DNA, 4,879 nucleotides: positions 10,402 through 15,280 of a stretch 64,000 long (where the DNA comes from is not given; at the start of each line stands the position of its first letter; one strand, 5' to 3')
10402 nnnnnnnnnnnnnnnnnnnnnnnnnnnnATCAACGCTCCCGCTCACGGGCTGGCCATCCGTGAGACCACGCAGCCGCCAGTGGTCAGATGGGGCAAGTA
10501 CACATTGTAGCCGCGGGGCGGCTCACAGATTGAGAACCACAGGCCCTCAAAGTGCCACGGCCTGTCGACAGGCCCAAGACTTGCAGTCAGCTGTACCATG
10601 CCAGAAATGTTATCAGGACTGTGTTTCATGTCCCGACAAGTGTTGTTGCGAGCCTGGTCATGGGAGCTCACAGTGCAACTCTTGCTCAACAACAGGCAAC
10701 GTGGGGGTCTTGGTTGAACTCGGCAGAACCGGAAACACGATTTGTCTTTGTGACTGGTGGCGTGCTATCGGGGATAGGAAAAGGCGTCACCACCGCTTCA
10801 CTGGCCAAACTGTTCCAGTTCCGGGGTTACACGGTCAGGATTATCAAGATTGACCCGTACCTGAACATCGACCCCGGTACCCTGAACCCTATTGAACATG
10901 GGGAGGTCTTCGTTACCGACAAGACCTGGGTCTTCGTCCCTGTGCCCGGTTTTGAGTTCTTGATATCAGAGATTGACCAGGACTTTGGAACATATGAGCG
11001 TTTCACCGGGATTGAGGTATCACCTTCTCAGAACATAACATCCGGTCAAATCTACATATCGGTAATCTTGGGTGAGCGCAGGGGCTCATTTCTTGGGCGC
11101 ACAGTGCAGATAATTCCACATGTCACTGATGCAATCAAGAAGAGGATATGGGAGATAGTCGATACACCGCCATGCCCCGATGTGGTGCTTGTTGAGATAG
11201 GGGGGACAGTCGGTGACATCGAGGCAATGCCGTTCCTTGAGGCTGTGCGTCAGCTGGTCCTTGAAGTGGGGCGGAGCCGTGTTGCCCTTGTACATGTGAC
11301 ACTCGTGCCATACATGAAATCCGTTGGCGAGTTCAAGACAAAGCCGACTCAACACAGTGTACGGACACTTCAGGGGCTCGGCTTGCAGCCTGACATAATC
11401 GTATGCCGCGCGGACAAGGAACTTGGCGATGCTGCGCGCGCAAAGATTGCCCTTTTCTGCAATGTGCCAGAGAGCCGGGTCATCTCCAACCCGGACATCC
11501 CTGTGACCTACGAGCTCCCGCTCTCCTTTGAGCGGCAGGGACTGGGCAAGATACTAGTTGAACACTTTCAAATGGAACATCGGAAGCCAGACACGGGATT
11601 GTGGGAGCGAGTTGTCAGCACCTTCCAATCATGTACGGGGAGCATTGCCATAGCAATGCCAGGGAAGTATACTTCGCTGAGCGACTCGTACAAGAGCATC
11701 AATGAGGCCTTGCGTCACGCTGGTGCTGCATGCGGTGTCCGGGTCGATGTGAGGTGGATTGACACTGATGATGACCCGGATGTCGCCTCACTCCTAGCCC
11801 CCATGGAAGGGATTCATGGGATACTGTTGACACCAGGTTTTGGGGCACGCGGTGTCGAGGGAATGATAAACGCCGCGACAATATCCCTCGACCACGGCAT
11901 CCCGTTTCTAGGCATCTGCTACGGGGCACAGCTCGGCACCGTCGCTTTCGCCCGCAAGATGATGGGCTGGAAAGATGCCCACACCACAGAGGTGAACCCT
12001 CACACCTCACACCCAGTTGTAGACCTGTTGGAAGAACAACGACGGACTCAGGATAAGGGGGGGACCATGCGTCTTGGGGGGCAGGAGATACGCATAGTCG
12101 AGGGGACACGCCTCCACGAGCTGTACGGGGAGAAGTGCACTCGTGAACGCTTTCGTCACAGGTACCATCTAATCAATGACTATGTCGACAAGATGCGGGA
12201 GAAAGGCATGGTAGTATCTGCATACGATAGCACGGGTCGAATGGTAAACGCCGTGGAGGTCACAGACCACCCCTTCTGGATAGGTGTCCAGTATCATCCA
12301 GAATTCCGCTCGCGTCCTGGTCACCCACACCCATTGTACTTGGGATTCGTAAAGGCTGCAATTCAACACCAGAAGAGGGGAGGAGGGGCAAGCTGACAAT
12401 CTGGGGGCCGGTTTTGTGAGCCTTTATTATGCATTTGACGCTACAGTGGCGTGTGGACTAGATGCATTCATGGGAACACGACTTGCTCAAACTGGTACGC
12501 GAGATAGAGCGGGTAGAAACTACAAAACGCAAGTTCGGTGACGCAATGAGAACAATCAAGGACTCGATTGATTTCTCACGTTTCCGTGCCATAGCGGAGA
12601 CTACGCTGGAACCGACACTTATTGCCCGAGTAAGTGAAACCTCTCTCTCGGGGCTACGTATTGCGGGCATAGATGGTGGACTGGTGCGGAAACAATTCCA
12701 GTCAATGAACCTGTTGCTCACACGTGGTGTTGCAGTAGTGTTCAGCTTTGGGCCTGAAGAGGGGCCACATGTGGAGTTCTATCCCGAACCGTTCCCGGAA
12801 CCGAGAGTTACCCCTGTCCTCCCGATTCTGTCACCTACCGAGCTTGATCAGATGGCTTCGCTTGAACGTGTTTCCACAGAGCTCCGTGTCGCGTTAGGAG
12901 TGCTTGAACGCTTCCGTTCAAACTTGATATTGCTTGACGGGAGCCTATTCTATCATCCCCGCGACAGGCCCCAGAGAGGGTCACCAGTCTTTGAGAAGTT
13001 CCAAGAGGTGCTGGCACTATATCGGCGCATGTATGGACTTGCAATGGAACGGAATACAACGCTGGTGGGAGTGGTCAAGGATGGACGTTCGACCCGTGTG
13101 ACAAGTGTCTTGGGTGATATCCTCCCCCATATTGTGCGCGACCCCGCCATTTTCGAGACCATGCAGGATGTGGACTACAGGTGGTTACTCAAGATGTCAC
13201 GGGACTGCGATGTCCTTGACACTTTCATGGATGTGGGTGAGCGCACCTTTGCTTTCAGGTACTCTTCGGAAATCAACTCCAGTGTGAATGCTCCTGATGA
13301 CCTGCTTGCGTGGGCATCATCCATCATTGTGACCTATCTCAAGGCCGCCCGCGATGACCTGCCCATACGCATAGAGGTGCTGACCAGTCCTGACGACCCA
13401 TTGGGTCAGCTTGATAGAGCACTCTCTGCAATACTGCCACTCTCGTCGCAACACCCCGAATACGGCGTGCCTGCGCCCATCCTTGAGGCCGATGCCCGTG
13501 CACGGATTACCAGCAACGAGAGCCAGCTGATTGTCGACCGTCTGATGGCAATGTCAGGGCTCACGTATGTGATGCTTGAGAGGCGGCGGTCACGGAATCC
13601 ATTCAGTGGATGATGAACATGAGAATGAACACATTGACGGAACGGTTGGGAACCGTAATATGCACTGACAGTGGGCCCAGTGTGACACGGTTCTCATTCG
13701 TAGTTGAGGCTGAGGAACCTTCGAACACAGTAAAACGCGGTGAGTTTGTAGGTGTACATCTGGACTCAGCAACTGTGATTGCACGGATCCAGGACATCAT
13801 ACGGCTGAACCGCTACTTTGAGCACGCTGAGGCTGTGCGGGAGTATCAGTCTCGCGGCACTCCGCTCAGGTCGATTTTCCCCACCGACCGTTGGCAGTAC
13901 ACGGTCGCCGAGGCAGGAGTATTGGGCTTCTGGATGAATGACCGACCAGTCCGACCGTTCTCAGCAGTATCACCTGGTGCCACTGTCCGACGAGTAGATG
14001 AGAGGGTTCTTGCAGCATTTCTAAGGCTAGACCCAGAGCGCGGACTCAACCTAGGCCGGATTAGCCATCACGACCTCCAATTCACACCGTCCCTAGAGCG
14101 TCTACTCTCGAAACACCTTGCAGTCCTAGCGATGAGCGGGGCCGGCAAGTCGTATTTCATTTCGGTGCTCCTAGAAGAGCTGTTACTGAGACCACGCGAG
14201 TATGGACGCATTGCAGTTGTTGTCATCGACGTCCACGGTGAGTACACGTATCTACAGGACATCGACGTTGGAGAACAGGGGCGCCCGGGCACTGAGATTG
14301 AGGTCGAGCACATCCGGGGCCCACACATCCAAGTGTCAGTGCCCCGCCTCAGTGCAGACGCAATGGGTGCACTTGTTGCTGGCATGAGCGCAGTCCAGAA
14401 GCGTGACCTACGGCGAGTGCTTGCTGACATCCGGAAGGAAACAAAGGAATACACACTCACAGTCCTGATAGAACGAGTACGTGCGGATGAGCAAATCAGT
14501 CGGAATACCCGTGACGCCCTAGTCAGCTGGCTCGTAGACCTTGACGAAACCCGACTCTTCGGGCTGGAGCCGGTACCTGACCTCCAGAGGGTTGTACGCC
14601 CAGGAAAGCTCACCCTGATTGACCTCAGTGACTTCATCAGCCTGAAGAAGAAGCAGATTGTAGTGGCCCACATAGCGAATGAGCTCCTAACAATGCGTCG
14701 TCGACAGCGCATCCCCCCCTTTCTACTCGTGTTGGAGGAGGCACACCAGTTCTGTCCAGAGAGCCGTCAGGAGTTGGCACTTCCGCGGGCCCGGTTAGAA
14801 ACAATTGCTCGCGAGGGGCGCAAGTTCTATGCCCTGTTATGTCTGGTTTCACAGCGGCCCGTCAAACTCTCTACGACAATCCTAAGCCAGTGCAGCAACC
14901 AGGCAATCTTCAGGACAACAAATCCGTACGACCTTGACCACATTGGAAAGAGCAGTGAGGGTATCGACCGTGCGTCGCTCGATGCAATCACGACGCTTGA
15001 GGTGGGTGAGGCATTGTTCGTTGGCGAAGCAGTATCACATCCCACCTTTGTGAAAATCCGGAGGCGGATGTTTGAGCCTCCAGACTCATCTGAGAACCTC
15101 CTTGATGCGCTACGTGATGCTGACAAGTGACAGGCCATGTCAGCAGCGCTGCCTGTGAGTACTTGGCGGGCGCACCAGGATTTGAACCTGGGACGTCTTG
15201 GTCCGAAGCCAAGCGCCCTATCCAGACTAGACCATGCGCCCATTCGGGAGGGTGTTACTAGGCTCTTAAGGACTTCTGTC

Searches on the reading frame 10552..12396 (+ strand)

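Call 52: search_protein_families(library=pfam, proteins=[window:10552-12396:+], max_evalue=0.0001)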
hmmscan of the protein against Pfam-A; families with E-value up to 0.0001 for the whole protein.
window:10552-12396:+ (614 aa): 3 families
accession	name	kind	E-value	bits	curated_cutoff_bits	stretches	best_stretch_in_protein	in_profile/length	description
PF06418.20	CTP_synth_N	-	5.8e-108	360.7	26.1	1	63-341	1-265/265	CTP synthase N-terminus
PF00117.34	GATase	-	6.9e-35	120.9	22.8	1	376-601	2-189/190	Glutamine amidotransferase class-I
PF07722.19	Peptidase_C26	-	1.7e-10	41.5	20.5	1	446-584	102-219/219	Peptidase C26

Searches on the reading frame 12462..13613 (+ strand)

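Call 52: search_protein_families(library=pfam, proteins=[window:12462-13613:+], max_evalue=0.0001)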
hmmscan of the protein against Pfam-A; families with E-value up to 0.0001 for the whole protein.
window:12462-13613:+ (383 aa): 1 family
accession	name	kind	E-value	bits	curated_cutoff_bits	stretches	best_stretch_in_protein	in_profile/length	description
PF09376.16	NurA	-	1.9e-16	60.8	21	1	66-349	2-254/254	NurA domain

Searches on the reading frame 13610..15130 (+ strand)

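Call 52: search_protein_families(library=pfam, proteins=[window:13610-15130:+], max_evalue=0.0001)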
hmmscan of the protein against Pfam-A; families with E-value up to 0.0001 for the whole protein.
window:13610-15130:+ (506 aa): 1 family
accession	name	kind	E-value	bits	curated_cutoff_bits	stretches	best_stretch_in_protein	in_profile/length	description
PF01935.23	DUF87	-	4.9e-25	89.4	23.2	1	148-358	3-219/220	Helicase HerA, central domain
